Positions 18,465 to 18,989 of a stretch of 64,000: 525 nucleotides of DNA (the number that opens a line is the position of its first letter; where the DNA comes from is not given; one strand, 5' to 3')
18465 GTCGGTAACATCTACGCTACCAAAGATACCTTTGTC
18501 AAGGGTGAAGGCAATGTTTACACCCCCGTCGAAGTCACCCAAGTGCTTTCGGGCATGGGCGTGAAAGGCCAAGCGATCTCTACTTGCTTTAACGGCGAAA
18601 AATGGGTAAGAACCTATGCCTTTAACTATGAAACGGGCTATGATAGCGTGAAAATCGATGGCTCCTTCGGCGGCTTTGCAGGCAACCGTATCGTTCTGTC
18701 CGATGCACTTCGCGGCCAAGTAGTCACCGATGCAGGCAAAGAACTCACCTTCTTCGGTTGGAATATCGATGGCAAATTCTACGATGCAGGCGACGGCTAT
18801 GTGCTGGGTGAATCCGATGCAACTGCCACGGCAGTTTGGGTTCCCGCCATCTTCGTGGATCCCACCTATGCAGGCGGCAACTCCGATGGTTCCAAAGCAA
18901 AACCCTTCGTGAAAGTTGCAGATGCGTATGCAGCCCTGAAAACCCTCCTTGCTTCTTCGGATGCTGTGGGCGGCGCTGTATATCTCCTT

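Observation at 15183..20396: Internal triplication: three [InlB-B/Flg_new-like repeat, beta-helix cap, long beta-rich region] modules in one polypeptide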

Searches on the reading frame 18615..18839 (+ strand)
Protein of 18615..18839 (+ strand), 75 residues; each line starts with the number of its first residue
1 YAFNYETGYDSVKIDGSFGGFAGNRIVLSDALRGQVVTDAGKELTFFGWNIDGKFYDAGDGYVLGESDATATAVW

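Call 33: search_solved_structures(query=A2, max_evalue=10, show_alignments=3)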
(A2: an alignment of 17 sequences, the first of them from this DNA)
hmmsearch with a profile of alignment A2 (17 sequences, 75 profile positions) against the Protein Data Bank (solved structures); distinct sequences matched with E-value up to 10: 6.
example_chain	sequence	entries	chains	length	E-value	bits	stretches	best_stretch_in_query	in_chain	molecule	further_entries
4q1q_A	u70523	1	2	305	0.099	15.7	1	31-72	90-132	Adhesin/invasin TibA autotransporter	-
5ysp_A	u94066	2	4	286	0.48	13.5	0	10-55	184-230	TM0415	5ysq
7e4l_A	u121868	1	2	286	0.49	13.5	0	10-55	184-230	PfkB domain-containing protein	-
1vk4_A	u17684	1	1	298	0.52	13.4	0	10-55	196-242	PfkB Carbohydrate kinase TM0415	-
4mv2_A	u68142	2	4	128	1.2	12.3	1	15-51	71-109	plu4264 | plu4264 protein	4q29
8yk1_A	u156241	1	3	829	1.8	11.7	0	8-73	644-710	Alpha-galactosidase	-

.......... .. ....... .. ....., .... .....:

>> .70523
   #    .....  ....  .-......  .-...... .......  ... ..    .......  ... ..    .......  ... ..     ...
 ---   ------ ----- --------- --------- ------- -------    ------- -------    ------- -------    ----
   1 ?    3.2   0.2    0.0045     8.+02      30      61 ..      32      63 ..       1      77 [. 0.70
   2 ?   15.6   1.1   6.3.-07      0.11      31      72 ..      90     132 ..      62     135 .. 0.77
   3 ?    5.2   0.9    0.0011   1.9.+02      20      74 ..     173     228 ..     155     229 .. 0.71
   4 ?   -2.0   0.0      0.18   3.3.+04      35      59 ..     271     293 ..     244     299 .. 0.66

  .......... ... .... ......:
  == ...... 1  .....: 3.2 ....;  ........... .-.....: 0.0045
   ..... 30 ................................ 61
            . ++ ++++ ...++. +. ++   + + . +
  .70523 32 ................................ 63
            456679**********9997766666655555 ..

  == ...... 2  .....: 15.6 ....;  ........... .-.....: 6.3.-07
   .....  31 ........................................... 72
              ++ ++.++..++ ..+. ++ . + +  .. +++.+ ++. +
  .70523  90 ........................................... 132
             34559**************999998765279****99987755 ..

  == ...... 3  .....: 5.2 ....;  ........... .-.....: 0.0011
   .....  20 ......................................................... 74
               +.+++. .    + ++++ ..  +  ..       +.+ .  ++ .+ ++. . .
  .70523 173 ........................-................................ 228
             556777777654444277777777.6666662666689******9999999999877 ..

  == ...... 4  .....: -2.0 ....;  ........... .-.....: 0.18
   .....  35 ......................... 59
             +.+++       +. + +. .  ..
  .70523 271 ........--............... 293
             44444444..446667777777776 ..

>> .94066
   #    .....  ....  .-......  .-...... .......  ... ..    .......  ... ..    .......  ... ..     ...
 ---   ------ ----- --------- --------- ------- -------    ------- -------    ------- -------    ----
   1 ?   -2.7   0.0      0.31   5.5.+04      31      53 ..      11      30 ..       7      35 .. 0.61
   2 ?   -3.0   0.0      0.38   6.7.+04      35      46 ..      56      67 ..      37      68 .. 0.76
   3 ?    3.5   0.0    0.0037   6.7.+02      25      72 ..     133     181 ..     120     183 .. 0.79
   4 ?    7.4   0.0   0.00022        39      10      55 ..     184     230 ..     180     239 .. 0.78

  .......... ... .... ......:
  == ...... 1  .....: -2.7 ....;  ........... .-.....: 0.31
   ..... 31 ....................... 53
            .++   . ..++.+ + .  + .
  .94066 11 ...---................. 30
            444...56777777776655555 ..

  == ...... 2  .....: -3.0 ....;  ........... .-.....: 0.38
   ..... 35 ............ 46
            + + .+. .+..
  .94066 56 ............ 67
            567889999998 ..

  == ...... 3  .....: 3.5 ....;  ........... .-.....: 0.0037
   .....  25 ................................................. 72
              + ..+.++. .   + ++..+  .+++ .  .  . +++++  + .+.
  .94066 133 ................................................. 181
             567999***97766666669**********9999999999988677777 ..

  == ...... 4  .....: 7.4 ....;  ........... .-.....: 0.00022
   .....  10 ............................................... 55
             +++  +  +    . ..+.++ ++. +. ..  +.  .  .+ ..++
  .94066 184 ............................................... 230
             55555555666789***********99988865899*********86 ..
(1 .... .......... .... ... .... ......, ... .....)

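Call 34: search_protein_families(library=pfam, alignment_id=A2, max_evalue=10)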
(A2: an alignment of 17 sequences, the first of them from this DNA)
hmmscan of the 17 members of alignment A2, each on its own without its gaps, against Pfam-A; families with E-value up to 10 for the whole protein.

A. member 1, seq(75 aa): 0 families

B. families by the number of members that match (of 17 scanned): 8 families
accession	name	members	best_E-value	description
PF09479.16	Flg_new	4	0.00032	Listeria-Bacteroides repeat domain (List_Bact_rpt)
PF23843.2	DUF7210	4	0.0021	Domain of unknown function (DUF7210)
PF18998.6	Flg_new_2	4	0.004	Divergent InlB B-repeat domain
PF02258.22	SLT_beta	1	0.0096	Shiga-like toxin beta subunit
PF18655.7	SHIRT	1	0.02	SHIRT domain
PF15535.12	Ntox37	1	0.022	Bacterial toxin 37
PF23017.2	WIV_2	1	0.18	Tospovirus NSs-like, WIV_2 domain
PF17885.6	Smoa_sbd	1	0.26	Styrene monooxygenase A putative substrate binding domain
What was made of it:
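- Closest known: Flg_new / Listeria-Bacteroides repeat. Different: They score below Pfam's gathering cut-off when scanned singly (best E 3e-4, call 34).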

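Call 82: find_homologous_proteins(query=A2, max_evalue=0.001)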
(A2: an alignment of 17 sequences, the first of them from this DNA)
Query A2 (17 sequences) (75 aa, profile of the alignment): 3 proteins with E <= 0.001 among 1037 candidates.
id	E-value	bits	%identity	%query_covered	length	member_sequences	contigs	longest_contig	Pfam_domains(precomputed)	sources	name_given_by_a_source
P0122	9.6e-9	53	37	40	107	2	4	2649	PF09479.17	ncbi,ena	-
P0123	7.2e-5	40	58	41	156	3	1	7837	PF09479.17,PF18998.7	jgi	jgi:uncharacterized repeat protein (TIGR02543 family)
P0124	7.4e-4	37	55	41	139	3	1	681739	PF09479.17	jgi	jgi:uncharacterized repeat protein (TIGR02543 family)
